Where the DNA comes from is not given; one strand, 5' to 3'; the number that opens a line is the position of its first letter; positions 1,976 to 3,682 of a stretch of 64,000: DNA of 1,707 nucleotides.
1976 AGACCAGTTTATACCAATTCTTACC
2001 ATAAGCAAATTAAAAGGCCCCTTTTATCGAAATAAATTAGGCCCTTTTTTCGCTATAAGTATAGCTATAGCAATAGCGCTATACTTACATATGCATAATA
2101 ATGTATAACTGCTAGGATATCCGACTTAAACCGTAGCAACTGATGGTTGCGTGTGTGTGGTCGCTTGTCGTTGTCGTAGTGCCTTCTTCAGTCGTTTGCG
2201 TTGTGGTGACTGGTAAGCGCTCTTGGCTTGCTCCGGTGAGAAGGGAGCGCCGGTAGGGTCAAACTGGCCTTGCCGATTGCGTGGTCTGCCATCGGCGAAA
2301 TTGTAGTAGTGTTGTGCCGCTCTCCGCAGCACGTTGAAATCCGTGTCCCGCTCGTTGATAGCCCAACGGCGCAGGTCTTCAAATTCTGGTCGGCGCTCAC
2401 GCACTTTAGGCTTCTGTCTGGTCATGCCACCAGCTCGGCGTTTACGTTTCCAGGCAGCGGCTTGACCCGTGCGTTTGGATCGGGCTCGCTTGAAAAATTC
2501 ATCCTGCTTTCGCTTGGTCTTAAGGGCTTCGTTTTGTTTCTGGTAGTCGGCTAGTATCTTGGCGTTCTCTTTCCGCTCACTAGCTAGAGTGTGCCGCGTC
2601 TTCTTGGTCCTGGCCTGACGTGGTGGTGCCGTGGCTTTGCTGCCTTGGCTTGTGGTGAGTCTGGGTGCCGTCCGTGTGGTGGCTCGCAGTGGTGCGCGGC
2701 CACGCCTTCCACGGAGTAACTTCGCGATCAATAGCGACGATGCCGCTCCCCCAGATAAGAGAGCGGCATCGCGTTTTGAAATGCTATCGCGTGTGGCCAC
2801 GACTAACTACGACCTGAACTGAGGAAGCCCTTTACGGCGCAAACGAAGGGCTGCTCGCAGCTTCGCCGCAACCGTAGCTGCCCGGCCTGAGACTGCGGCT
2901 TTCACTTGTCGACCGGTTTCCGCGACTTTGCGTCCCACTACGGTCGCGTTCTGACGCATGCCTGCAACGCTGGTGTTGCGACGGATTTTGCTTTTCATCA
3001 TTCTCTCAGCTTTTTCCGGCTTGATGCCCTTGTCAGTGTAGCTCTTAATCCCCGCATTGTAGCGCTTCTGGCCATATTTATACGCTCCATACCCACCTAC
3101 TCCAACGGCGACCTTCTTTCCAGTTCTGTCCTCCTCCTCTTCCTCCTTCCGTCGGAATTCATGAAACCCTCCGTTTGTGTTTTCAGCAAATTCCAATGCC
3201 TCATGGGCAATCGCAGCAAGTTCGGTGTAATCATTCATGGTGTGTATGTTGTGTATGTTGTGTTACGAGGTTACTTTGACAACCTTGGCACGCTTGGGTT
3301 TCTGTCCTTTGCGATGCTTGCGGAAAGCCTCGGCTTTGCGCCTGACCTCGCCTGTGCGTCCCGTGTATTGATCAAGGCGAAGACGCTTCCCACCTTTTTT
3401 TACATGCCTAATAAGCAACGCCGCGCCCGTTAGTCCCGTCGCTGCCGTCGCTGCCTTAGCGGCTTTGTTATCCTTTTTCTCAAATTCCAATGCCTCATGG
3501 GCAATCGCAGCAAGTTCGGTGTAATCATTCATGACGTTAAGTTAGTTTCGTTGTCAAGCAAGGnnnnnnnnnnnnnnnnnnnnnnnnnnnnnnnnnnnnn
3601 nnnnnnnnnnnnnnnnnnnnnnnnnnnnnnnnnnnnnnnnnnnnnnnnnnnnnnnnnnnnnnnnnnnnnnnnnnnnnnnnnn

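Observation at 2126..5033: Dispersed multigene family of Arg/Lys-rich proteins built from a Gly/Ala-zipper-plus-basic block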

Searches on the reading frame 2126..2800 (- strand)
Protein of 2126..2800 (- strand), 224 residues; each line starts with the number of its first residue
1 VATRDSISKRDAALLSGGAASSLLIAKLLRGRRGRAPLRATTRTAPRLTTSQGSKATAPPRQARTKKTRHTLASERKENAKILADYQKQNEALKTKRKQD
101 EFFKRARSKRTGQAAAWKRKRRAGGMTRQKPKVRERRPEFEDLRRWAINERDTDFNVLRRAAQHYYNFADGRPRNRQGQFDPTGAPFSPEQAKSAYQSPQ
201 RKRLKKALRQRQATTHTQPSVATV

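Call 4: search_protein_families(library=pfam, proteins=[window:2126-2800:-], max_evalue=1)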
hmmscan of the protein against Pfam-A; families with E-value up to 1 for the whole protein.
window:2126-2800:- (224 aa): 1 family
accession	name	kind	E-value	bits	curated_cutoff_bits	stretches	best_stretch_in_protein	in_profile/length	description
PF03980.19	Nnf1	-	0.5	11.1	23.7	0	53-96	61-104/110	Nnf1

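Call 5: search_protein_families(library=phrogs, proteins=[window:2126-2800:-], max_evalue=1)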
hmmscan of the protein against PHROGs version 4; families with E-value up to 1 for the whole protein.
window:2126-2800:- (224 aa): 0 families

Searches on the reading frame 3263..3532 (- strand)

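Call 4: search_protein_families(library=pfam, proteins=[window:3263-3532:-], max_evalue=1)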
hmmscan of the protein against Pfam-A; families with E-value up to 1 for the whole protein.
window:3263-3532:- (89 aa): 0 families

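Call 5: search_protein_families(library=phrogs, proteins=[window:3263-3532:-], max_evalue=1)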
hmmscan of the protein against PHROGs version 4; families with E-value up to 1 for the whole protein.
window:3263-3532:- (89 aa): 2 families
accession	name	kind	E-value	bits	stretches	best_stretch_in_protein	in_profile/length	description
phrog_10986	-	unknown function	0.0076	17.2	1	5-29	16-40/65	-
phrog_35084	-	unknown function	0.14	13.4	1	11-57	17-63/83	-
